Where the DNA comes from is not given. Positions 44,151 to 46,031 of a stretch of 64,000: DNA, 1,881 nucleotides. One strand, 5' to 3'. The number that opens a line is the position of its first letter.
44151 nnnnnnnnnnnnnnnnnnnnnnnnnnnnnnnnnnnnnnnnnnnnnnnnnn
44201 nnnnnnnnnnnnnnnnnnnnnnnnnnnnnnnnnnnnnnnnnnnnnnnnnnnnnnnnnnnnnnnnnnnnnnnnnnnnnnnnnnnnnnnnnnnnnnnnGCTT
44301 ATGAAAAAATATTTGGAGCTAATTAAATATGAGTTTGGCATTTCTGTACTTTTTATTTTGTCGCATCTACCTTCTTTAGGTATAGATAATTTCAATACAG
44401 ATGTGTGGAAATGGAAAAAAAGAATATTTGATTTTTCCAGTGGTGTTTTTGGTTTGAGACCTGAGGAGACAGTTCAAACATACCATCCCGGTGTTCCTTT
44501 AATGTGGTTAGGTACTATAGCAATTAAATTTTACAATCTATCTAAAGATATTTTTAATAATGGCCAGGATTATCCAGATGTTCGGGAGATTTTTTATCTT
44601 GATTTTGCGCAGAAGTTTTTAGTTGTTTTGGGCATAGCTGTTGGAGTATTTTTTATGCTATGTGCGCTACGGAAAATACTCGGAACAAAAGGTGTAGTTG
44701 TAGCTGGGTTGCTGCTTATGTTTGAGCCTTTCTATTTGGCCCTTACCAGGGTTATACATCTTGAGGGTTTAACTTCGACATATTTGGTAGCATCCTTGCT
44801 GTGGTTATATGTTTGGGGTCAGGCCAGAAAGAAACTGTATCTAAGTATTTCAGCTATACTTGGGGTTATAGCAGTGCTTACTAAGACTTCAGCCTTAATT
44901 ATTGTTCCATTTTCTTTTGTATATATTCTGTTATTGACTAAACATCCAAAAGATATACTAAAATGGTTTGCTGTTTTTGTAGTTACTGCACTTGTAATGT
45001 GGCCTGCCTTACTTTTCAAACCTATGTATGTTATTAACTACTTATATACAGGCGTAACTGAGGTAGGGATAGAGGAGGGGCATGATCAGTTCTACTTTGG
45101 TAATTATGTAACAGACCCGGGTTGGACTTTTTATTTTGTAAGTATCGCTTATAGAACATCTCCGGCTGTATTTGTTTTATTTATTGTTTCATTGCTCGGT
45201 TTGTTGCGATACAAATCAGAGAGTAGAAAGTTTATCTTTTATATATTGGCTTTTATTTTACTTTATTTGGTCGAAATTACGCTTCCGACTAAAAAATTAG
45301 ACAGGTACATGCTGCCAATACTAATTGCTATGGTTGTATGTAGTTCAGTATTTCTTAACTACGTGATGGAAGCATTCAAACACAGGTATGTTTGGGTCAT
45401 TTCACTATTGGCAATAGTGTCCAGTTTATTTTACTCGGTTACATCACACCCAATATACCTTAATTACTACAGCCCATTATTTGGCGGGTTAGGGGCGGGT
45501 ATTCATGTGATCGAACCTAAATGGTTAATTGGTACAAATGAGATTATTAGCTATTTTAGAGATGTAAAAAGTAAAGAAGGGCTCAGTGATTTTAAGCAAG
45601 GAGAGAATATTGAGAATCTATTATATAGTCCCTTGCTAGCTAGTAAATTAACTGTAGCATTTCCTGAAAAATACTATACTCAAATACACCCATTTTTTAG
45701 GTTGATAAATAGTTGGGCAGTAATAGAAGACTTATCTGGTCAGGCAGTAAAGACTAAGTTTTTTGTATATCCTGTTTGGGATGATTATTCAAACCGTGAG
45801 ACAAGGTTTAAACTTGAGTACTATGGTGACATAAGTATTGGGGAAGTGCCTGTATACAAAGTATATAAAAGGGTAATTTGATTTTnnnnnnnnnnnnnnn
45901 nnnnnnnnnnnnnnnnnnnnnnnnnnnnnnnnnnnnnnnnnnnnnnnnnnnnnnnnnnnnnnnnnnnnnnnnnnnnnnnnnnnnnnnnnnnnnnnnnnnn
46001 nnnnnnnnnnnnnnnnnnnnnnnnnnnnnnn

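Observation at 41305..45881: Three tandem membrane proteins; first and third are paralogs sharing a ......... motif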

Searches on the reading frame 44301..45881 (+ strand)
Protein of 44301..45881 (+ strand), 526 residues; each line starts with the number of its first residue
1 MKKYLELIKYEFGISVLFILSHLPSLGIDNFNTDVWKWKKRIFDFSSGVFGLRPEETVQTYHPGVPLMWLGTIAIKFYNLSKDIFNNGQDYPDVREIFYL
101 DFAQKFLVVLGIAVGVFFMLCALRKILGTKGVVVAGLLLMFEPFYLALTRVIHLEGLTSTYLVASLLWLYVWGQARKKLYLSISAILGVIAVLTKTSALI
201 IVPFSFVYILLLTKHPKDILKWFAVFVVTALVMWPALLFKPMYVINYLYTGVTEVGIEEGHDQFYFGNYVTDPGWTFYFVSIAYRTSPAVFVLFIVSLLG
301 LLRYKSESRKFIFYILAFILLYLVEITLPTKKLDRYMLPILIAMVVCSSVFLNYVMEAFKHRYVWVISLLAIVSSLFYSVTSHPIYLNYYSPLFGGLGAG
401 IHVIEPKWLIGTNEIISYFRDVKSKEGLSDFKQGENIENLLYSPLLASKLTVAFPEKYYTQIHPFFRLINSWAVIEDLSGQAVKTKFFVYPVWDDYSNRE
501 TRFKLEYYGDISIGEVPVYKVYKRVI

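Call 4: search_protein_families(library=pfam, proteins=[window:44301-45881:+], max_evalue=0.1)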
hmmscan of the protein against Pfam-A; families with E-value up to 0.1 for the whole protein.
window:44301-45881:+ (526 aa): 1 family
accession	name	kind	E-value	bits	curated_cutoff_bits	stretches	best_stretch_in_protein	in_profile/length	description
PF13231.12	PMT_2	-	0.0076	16.9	26.1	1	105-233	25-155/160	Dolichyl-phosphate-mannose-protein mannosyltransferase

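Call 7: search_protein_families(library=ncbifam, proteins=[window:44301-45881:+], max_evalue=0.1)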
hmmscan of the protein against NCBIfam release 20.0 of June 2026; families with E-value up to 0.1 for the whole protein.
window:44301-45881:+ (526 aa): 0 families

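Call 11: search_solved_structures(query=window:44301-45881:+, max_evalue=10)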
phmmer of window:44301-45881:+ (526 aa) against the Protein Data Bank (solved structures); distinct sequences matched with E-value up to 10: 1.
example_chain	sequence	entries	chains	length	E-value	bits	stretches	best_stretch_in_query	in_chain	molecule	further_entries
5ug0_D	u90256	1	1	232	0.7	11.9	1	246-293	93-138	2897 heavy chain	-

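Call 20: find_homologous_proteins(query=window:44301-45881:+)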
Query window:44301-45881:+ (526 aa): 321 proteins with E <= 0.001 among 8000 candidates; the best 120 are listed.
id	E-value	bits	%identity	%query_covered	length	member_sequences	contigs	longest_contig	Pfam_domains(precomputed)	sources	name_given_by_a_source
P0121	0.0e+0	1170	100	100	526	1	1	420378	-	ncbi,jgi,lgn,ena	-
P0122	5.3e-239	813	67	100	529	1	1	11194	-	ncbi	-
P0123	4.0e-141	490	46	100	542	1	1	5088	-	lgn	-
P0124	1.3e-140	488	46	99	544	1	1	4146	PF13231.13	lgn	-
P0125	2.6e-137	477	45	100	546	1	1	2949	PF13231.13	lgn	-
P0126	4.4e-136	473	47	99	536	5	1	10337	PF13231.13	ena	-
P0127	6.9e-135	469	45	100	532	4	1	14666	-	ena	-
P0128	1.5e-134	468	44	98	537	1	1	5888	PF02366.25,PF13231.13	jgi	jgi:4-amino-4-deoxy-L-arabinose transferase-like glycosyltransferase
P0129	5.3e-134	466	44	99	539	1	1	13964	PF02366.25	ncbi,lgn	-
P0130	1.4e-133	465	45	99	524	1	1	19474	PF13231.13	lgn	-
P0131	1.6e-132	461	44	100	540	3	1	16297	PF02366.25,PF13231.13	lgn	-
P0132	1.7e-132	461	43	100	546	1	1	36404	PF13231.13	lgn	-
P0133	1.8e-132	461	45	100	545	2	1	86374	PF13231.13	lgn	-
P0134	6.4e-132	459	44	100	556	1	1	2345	PF13231.13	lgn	-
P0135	9.9e-132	459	44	98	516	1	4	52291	-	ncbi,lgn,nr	ncbi:glycosyltransferase family 39 protein [candidate division WWE3 bacterium]|nr:glycosyltransferas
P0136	1.3e-131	458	44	98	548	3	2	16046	PF13231.13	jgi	jgi:hypothetical protein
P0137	2.2e-131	457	45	100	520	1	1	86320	PF02366.25,PF13231.13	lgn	-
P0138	4.3e-131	457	43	100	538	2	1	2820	PF13231.13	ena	-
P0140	9.3e-131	455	43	100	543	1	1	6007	PF13231.13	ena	-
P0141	1.8e-130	454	45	100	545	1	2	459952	PF13231.13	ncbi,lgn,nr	ncbi:glycosyltransferase family 39 protein [Patescibacteria group bacterium]|nr:glycosyltransferase 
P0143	8.3e-130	452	44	99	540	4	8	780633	PF13231.13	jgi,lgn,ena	jgi:hypothetical protein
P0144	1.1e-129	452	45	98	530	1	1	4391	PF13231.13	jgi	jgi:4-amino-4-deoxy-L-arabinose transferase-like glycosyltransferase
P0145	1.6e-129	451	44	100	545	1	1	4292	PF13231.13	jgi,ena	-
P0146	2.0e-129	451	46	99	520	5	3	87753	PF02366.25,PF13231.13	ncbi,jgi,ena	-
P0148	4.2e-129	450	45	99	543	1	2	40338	PF13231.13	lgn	-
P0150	4.8e-129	450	42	98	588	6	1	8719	PF13231.13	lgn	-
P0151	8.4e-129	449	45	99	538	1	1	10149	PF13231.13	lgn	-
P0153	2.5e-128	447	43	98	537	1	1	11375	PF02366.25,PF13231.13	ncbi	-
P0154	3.0e-128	447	45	100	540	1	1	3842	PF13231.13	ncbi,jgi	jgi:hypothetical protein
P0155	4.9e-128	446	43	98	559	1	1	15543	PF02366.25,PF13231.13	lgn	-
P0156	9.9e-128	445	43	99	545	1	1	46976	PF13231.13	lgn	-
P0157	1.1e-127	445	44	100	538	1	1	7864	PF02366.25,PF13231.13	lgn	-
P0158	1.3e-127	445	42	99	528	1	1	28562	PF13231.13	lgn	-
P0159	1.4e-127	445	43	100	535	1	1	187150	PF02366.25,PF13231.13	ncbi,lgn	-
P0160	1.6e-127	445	47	98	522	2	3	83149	PF13231.13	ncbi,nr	ncbi:hypothetical protein A2380_01155 [candidate division WWE3 bacterium RIFOXYB1_FULL_43_24]|nr:MAG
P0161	2.2e-127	444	45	98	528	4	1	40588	PF13231.13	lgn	-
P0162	2.2e-127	444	44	100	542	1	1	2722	PF02366.25,PF13231.13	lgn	-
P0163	2.4e-127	444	43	98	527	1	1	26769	PF13231.13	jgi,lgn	jgi:hypothetical protein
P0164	2.5e-127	444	43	99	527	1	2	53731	PF13231.13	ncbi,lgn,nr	ncbi:MAG TPA: glycosyltransferase family 39 protein [Candidatus Saccharimonadales bacterium]|nr:glyc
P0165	2.7e-127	444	42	100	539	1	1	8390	PF13231.13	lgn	-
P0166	2.9e-127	444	45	99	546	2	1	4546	PF13231.13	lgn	-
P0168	4.1e-127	443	44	99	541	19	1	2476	PF13231.13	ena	-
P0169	5.4e-127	443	44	99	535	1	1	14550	PF13231.13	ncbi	-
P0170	6.0e-127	443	43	100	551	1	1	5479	PF13231.13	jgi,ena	-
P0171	1.1e-126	442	43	99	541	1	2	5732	PF13231.13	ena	-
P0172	1.1e-126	442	44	98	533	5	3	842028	PF13231.13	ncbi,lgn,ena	-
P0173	2.7e-126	441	42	100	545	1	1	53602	PF13231.13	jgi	jgi:hypothetical protein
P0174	2.8e-126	441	43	100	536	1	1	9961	PF02366.25,PF13231.13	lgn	-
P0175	3.0e-126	441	45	99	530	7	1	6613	PF13231.13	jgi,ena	-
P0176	6.0e-126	440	45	100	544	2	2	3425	PF02366.25,PF13231.13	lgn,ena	-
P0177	8.8e-126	439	45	97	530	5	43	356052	PF13231.13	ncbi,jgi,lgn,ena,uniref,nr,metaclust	ncbi:MAG: hypothetical protein UU64_C0001G0056 [candidate division WWE3 bacterium GW2011_GWF2_41_45]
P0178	1.1e-125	439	42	96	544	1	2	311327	PF13231.13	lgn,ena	-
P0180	1.7e-125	438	43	97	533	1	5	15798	PF13231.13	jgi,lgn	-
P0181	2.2e-125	438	43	99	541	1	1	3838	PF13231.13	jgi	-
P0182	2.8e-125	437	43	99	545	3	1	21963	PF13231.13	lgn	-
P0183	7.4e-125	436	42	99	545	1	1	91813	PF13231.13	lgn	-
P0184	8.5e-125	436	43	99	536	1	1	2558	PF13231.13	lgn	-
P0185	1.1e-124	435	42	100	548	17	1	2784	PF13231.13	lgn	-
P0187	2.4e-124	434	42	100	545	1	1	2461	PF13231.13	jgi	jgi:hypothetical protein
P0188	5.7e-124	433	45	100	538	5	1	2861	PF02366.25,PF13231.13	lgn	-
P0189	7.1e-124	433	44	99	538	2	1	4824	PF02366.25,PF13231.13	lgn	-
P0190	8.2e-124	433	42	97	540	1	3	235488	PF13231.13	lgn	-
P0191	8.4e-124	432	43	100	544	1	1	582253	PF13231.13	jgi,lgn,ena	-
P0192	9.4e-124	432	45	96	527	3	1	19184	PF13231.13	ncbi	-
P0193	9.9e-124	432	42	99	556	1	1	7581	PF02366.25,PF13231.13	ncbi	ncbi:MAG: glycosyltransferase family 39 protein [Patescibacteria group bacterium]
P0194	1.0e-123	432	42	99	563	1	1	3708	PF02366.25,PF13231.13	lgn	-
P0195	1.1e-123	432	42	98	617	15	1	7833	PF13231.13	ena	-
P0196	1.4e-123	432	44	100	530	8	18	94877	PF13231.13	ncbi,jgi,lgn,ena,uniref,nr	ncbi:hypothetical protein A3K01_02725 [candidate division WWE3 bacterium RIFOXYD1_FULL_43_17]|uniref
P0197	1.6e-123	432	42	99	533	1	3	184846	PF13231.13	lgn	-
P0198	2.0e-123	431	43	99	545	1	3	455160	PF02366.25,PF13231.13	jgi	jgi:hypothetical protein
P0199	2.5e-123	431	43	100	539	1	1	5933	PF13231.13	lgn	-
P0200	2.6e-123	431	43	99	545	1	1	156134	PF13231.13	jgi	jgi:hypothetical protein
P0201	3.4e-123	430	45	100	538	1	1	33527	PF13231.13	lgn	-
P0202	7.2e-123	429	42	100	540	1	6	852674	PF13231.13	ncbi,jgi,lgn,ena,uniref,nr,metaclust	ncbi:hypothetical protein A2415_00645 [candidate division WWE3 bacterium RIFOXYC1_FULL_39_7]|uniref:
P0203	7.2e-123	429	42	97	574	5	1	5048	PF13231.13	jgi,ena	jgi:hypothetical protein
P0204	7.8e-123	429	42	100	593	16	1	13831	PF13231.13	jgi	jgi:hypothetical protein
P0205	1.0e-122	429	43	99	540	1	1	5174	PF02366.25,PF13231.13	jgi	jgi:hypothetical protein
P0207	1.0e-122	429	44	100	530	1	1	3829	PF13231.13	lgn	-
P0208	1.2e-122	429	44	98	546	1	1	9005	PF13231.13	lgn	-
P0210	1.2e-122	429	43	99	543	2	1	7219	PF13231.13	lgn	-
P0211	1.4e-122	428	41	98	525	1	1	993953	PF02366.25,PF13231.13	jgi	jgi:hypothetical protein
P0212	2.8e-122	427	45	97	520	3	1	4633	PF02366.25,PF13231.13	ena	-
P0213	3.0e-122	427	42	99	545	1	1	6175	PF13231.13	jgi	jgi:hypothetical protein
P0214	3.7e-122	427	42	99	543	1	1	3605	PF02366.25,PF13231.13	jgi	jgi:hypothetical protein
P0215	4.4e-122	427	42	98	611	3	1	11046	PF02366.25,PF13231.13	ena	-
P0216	6.0e-122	426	43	99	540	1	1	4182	PF13231.13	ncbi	-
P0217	7.5e-122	426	43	99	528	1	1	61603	PF02366.25,PF13231.13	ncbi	-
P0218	7.7e-122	426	42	99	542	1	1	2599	PF13231.13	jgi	-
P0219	8.3e-122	426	44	100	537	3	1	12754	PF13231.13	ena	-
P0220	8.4e-122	426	43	99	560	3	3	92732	PF13231.13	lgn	-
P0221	1.5e-121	425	44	98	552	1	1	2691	PF13231.13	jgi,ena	-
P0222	1.6e-121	425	42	100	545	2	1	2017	PF13231.13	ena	-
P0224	2.2e-121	424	42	100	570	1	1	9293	PF13231.13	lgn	-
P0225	2.4e-121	424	44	100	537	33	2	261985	PF13231.13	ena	-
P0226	2.8e-121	424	41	97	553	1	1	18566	PF02366.25,PF13231.13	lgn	-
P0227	2.8e-121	424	42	100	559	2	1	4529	PF02366.25,PF13231.13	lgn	-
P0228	2.9e-121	424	41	100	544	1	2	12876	PF13231.13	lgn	-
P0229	3.4e-121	424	43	100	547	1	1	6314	PF13231.13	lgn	-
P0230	3.6e-121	424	42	99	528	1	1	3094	PF13231.13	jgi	jgi:hypothetical protein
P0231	4.2e-121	424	44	100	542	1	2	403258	PF02366.25,PF13231.13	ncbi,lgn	-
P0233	7.7e-121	423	42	100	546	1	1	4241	PF02366.25,PF13231.13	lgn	-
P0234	8.6e-121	423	42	97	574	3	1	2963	PF13231.13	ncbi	-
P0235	1.6e-120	422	40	100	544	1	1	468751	PF13231.13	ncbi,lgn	-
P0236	1.8e-120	421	43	99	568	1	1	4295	PF13231.13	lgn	-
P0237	2.2e-120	421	42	97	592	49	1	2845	PF13231.13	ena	-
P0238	2.3e-120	421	43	99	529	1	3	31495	PF13231.13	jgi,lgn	-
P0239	4.2e-120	420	42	98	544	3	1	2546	PF13231.13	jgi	-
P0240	4.7e-120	420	41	100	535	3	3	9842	PF13231.13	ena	-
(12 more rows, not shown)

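Call 55: search_protein_families(library=pfam, proteins=[P0128, P0131, P0146], max_evalue=0.01)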
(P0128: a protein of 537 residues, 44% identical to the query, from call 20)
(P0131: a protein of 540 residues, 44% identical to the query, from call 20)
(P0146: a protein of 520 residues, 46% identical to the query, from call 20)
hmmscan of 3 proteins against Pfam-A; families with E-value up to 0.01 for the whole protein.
P0128 (537 aa): 2 families
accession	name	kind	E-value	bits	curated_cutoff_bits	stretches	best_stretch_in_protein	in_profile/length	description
PF13231.12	PMT_2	-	2.5e-11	44.5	26.1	1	104-236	26-156/160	Dolichyl-phosphate-mannose-protein mannosyltransferase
PF02366.24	PMT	-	1.5e-07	31.7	22.7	1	106-250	90-234/245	Dolichyl-phosphate-mannose-protein mannosyltransferase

P0131 (540 aa): 2 families
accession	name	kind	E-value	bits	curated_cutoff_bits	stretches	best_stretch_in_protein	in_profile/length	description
PF13231.12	PMT_2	-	5.5e-06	27.1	26.1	1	108-252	25-158/160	Dolichyl-phosphate-mannose-protein mannosyltransferase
PF02366.24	PMT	-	2.3e-05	24.5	22.7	1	112-248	92-228/245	Dolichyl-phosphate-mannose-protein mannosyltransferase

P0146 (520 aa): 2 families
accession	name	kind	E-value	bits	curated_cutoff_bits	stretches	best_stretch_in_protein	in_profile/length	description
PF13231.12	PMT_2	-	5.4e-12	46.7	26.1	1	102-235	29-160/160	Dolichyl-phosphate-mannose-protein mannosyltransferase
PF02366.24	PMT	-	3.1e-07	30.7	22.7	1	111-234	100-228/245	Dolichyl-phosphate-mannose-protein mannosyltransferase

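Call 73: predict_structure(alignment_id=A3)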
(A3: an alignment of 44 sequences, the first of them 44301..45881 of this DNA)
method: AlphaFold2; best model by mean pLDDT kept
length: 526 residues; sequences in the alignment: 44
mean_pLDDT: 91.1   pTM: 0.92
mean pLDDT of the five models: 91.1, 89.6, 89.6, 89.0, 87.9
residues with pLDDT >= 90: 372; 70-90: 136; 50-70: 18; < 50: 0
segments of 3 or more residues with pLDDT < 50: none
pLDDT, mean of each block of 10 residues (from residue 1): 87 96 92 91 93 88 91 94 79 82 97 98 95 93 93 95 98 97 98 92 96 92 97 93 85 63 86 89 94 95 93 97 81 86 97 85 78 86 86 94 91 96 96 87 91 93 94 91 92 91 94 95 93
secondary structure, 60 per line:
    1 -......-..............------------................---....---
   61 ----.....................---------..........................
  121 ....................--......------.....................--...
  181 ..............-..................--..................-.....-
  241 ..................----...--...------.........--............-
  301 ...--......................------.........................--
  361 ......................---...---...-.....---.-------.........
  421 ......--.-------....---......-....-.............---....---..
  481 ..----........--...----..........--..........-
elements in order: H2-7 H9-22 H35-50 H54-57 H65-85 H95-140 H143-148 H155-175 H178-194 H196-213 H216-233 H235-239 H241-258 E263-265 E268-270 H277-285 H288-299 H306-327 H334-358 H361-382 H396-400 H412-426 H437-440 H444-448 E451-454 H456-468 E472-475 H479-482 E487-491 E504-513 E516-525
